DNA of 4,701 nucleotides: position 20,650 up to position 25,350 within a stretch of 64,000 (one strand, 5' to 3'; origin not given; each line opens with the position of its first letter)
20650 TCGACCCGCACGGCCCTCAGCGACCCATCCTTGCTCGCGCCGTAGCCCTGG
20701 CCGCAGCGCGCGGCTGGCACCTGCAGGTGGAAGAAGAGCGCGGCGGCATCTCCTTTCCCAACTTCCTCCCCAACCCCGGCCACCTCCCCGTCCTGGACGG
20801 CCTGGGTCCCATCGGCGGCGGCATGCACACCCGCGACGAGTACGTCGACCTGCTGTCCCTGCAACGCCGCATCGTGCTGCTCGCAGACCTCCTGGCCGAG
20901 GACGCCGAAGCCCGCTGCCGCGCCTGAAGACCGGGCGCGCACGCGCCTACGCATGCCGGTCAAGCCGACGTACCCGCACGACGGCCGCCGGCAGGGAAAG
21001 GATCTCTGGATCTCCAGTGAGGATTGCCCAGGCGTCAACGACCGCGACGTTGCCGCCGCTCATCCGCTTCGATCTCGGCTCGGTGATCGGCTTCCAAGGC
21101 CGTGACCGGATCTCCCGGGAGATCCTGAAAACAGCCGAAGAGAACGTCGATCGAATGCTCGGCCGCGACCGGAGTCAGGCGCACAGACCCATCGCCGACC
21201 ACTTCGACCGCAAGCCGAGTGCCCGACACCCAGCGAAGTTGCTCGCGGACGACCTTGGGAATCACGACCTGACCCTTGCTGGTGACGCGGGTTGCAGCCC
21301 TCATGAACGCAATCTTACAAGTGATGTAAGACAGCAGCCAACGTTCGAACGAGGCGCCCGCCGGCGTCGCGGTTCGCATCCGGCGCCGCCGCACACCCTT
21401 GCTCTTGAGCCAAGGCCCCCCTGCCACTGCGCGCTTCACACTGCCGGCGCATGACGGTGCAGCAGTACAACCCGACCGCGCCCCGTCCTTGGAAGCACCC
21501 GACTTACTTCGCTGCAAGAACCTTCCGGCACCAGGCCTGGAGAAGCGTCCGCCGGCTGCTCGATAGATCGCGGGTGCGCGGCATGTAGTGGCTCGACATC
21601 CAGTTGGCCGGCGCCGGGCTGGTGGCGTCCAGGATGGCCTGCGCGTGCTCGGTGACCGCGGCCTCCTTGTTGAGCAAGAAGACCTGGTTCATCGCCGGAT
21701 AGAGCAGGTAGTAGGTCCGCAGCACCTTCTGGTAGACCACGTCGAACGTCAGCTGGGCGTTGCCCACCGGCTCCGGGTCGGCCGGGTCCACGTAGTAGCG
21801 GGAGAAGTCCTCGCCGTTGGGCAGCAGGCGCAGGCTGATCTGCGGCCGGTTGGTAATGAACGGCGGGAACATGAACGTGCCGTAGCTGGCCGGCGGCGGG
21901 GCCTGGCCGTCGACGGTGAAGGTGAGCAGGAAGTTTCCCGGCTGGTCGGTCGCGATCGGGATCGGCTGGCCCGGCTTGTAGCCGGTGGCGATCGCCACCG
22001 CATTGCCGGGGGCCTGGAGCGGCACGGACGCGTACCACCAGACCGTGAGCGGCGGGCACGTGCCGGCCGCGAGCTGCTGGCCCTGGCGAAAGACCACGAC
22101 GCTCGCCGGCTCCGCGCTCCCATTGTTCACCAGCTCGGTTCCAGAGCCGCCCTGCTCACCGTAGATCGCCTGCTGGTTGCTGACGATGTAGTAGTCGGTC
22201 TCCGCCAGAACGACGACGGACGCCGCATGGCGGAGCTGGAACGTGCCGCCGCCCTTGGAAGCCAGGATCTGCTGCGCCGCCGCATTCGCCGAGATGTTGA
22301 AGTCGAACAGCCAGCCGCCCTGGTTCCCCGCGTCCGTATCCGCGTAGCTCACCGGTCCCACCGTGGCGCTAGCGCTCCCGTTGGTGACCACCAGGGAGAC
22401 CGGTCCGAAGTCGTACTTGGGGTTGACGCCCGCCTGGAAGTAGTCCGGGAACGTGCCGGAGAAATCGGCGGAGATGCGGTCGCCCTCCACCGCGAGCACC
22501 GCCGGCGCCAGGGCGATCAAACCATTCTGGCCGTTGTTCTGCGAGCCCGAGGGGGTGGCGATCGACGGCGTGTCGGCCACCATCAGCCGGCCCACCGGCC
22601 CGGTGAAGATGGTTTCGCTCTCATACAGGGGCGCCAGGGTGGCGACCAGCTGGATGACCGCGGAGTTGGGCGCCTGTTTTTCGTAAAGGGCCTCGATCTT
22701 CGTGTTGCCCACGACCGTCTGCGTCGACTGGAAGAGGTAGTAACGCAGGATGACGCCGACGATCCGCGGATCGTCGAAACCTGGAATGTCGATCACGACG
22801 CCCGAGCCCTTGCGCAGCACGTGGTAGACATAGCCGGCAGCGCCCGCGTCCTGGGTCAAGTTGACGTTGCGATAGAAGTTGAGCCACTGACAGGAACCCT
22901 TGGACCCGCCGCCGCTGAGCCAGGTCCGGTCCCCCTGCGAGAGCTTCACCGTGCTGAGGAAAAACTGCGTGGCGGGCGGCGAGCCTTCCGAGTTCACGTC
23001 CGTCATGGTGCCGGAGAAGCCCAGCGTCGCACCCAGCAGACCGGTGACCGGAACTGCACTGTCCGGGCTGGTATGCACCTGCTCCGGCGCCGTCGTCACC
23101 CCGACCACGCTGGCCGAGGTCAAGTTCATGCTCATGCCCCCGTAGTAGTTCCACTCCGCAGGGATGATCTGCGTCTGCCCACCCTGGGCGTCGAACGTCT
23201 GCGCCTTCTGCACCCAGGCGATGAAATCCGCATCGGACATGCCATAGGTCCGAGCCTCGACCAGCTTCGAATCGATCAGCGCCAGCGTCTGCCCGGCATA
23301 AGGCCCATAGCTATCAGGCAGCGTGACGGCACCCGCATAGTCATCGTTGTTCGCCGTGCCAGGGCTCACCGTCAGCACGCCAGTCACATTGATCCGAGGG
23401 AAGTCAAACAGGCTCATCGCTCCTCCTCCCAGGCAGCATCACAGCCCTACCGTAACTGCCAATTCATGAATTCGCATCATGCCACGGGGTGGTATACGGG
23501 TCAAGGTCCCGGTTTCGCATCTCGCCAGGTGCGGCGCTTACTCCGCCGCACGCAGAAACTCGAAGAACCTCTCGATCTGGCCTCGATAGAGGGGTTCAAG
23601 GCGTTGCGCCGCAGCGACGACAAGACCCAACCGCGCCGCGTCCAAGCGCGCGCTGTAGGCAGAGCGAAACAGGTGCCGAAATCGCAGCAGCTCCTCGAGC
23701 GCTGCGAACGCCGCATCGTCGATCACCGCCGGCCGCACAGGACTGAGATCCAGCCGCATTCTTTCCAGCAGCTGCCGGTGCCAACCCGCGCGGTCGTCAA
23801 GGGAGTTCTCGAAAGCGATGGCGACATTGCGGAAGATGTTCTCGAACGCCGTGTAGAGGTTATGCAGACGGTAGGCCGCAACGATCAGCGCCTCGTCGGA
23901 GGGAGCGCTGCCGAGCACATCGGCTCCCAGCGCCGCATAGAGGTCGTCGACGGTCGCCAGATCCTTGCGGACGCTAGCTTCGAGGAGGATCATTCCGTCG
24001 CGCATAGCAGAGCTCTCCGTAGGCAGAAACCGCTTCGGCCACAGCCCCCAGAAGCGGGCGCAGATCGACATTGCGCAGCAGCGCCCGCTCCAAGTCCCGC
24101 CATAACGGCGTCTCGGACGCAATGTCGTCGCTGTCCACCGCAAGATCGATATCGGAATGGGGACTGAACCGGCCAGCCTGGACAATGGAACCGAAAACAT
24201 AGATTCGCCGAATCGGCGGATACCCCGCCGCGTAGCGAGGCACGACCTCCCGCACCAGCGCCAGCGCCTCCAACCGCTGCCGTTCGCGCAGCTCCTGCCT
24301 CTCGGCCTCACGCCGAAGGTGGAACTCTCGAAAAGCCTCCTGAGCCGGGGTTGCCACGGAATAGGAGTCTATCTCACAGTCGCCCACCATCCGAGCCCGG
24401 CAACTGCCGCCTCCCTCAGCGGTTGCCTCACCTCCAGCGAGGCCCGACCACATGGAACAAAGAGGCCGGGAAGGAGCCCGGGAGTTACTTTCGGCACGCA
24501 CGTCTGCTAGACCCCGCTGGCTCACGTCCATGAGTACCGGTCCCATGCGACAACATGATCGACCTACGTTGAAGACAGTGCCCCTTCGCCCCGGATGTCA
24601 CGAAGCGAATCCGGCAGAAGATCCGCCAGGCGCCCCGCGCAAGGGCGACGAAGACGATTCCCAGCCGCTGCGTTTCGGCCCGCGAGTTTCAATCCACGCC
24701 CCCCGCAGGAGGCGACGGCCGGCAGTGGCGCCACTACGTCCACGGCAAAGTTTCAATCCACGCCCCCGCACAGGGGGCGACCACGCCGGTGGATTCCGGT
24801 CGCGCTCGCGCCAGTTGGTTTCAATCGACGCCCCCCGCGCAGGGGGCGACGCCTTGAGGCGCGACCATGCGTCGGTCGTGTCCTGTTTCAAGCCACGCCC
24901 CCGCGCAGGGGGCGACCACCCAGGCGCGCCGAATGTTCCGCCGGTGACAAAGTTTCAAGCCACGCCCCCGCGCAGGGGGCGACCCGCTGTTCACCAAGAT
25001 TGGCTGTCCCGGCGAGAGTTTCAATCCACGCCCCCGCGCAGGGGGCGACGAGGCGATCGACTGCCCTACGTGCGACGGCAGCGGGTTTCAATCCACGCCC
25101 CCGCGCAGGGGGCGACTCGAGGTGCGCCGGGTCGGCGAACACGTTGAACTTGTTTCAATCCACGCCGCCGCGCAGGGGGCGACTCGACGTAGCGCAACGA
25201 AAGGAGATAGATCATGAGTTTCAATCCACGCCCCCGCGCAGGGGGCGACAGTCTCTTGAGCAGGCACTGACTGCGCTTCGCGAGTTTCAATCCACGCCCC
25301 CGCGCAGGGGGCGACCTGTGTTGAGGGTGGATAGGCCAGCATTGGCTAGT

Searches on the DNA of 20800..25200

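Call 77: search_rna_families(source=window, start=20800, end=25200, threshold=evalue, max_evalue=0.1)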
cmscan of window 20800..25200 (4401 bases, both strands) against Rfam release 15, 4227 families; matches with E-value up to 0.1: 1.
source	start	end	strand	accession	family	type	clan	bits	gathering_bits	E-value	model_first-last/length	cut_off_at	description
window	25085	25118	-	RF01322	CRISPR-DR9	Gene; CRISPR;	-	24.6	45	0.029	1-37/37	no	CRISPR RNA direct repeat element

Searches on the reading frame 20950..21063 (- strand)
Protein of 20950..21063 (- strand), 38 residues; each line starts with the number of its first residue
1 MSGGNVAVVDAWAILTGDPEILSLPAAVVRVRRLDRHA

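Call 21: search_protein_families(library=pfam, proteins=[window:20950-21063:-], max_evalue=10)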
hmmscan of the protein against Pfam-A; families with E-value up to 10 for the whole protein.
seq(38 aa): 0 families

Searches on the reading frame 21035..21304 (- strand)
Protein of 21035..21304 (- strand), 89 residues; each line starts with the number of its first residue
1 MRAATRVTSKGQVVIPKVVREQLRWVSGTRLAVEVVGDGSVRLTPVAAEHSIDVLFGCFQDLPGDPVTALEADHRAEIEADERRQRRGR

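Call 3: search_protein_families(library=pfam, proteins=[window:21035-21301:-], max_evalue=1)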
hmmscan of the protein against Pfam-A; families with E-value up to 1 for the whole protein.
window:21035-21301:- (88 aa): 3 families
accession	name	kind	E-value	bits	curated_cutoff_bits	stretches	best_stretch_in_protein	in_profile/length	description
PF04014.23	MazE_antitoxin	-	6e-11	42.6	24.7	1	4-46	2-44/48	Antidote-toxin recognition MazE, bacterial antitoxin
PF15937.10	PrlF_antitoxin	-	0.0025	18.4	32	1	5-58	3-55/99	prlF antitoxin for toxin YhaV_toxin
PF18367.6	Rv2175c_C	-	0.015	15.8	26.4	1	49-78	20-49/56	Rv2175c C-terminal domain of unknown function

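Call 4: search_protein_families(library=padloc, proteins=[window:21035-21301:-], max_evalue=1)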
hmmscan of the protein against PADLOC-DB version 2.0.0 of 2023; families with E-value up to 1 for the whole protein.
window:21035-21301:- (88 aa): 0 families

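Call 5: search_protein_families(library=ncbifam, proteins=[window:21035-21301:-], max_evalue=1)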
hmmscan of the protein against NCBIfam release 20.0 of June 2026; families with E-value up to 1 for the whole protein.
window:21035-21301:- (88 aa): 7 families
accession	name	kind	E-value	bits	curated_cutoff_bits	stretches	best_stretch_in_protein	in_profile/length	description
TIGR01439.1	lp_hng_hel_AbrB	domain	7.3e-13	48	28.3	1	4-45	2-43/44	transcriptional regulator, AbrB family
NF007429.0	PRK09974.1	equivalog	0.00019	21.3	125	1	3-58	14-68/114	type II toxin-antitoxin system PrlF family antitoxin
NF040962.1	near_HgcAB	equivalog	0.00027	20.7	70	1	6-32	10-36/70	HgcAB-associated protein HgcC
NF006352.0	PRK08577.1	equivalog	0.0014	18.7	140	1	5-63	8-68/136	hypothetical protein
NF050106.1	TA_MazE_antitoxin_Deino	equivalog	0.0015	18.7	65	1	10-49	1-39/65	type II toxin-antitoxin system MazE family antitoxin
TIGR02851.1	spore_V_T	equivalog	0.034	14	235.9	1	5-42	8-45/180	stage V sporulation protein T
NF008463.0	PRK11347.1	equivalog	0.046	13.9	101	1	10-55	12-56/83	antitoxin ChpS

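Call 62: find_related_loci(query=window:21038-21304:-, collection=metagenome_contigs, flank=3000)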
Query seq(89 aa) (89 aa) in metagenome_contigs; peptide patterns used: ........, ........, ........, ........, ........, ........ (x = any residue, [..] = any of these).
600 stretches matched a pattern (row limit reached: there are more); 21 encode a relative of the query (tblastn E <= 1e-3); 21 distinct loci.
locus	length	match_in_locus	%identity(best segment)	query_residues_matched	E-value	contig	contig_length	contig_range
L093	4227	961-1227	74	1-89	5e-42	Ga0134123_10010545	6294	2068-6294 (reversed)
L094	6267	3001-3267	70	1-89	7e-39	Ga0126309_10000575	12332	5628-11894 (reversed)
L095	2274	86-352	70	1-89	4e-39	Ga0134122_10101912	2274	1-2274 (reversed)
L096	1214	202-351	46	1-49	1e-8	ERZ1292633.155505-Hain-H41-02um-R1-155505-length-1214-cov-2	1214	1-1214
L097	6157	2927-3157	39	7-84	3e-8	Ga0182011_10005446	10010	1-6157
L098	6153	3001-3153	47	5-64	7e-8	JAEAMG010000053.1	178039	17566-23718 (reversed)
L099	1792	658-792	50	5-50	2e-7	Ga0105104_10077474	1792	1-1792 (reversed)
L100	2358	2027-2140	47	1-38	2e-7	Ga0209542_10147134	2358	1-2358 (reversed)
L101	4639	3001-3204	35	1-72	3e-7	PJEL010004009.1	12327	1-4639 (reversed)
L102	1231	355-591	37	7-85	5e-7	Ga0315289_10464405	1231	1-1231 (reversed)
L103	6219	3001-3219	39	5-89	9e-7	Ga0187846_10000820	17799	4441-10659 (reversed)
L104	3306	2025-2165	47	5-50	1e-6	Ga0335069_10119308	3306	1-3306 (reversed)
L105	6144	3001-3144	45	1-49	1e-6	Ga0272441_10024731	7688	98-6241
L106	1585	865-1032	41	7-64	1e-6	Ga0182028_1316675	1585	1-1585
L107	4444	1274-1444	37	5-58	2e-6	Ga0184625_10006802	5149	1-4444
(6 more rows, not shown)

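Call 79: search_protein_families(library=phrogs, proteins=[window:21035-21304:-], max_evalue=0.01)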
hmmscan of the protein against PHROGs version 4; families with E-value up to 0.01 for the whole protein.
window:21035-21304:- (89 aa): 2 families
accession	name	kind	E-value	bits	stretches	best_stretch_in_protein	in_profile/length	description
phrog_10557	-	unknown function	0.00013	23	1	7-48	6-46/68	-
phrog_4681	-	moron, auxiliary metabolic gene and host takeover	0.0007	20.5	1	5-39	8-42/87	antitoxin from a toxin-antitoxin system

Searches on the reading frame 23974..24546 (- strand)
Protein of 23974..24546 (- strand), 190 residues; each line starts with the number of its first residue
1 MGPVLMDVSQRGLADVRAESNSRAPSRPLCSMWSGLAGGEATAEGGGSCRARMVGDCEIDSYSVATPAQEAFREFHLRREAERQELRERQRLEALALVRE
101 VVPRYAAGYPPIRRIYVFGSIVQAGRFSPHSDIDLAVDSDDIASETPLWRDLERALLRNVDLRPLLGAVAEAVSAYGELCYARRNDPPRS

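Call 3: search_protein_families(library=pfam, proteins=[window:23974-24546:-], max_evalue=1)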
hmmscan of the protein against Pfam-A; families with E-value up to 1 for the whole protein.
window:23974-24546:- (190 aa): 3 families
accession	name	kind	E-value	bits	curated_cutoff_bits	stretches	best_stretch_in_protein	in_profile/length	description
PF18765.7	Polbeta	-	3.5e-08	33.9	26.9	1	105-165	6-69/93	Polymerase beta, Nucleotidyltransferase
PF01909.29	NTP_transf_2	-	0.00067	20.4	21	1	112-145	14-46/93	Nucleotidyltransferase domain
PF22600.2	MTPAP-like_central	-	0.0013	19.3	27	1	76-143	13-68/139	Poly(A) RNA polymerase, mitochondrial-like, central palm domain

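Call 4: search_protein_families(library=padloc, proteins=[window:23974-24546:-], max_evalue=1)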
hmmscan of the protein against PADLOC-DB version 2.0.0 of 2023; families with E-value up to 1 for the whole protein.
window:23974-24546:- (190 aa): 6 families
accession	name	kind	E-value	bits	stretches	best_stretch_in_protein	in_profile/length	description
PDLC04904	PDC-S09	-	3.2e-06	25.3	1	100-162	14-77/104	-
PDLC04902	PDC-S09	-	7e-06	24.3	1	112-162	21-74/97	-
PDLC04905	PDC-S09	-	2.1e-05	22.8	1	112-162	21-76/101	-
PDLC04906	PDC-S09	-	0.00019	19.8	1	112-162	24-77/98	-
PDLC04907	PDC-S09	-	0.013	13.6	1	97-138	13-52/114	-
PDLC04368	PDC-M05A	-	0.046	11.5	1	112-160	107-156/201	-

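Call 5: search_protein_families(library=ncbifam, proteins=[window:23974-24546:-], max_evalue=1)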
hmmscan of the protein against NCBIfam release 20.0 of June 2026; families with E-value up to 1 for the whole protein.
window:23974-24546:- (190 aa): 3 families
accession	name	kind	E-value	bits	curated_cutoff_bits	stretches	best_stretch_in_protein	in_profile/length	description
NF047752.1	MntA_antitoxin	equivalog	5.2e-08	32.7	60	1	109-165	4-62/106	type VII toxin-antitoxin system MntA family adenylyltransferase antitoxin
NF010309.0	PRK13746.1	subfamily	0.011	15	193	1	98-146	16-61/263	aminoglycoside adenylyltransferase family protein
NF012157.0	ANT_3pp_I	equivalog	0.14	11.4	375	1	96-140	8-49/256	AadA family aminoglycoside 3''-O-nucleotidyltransferase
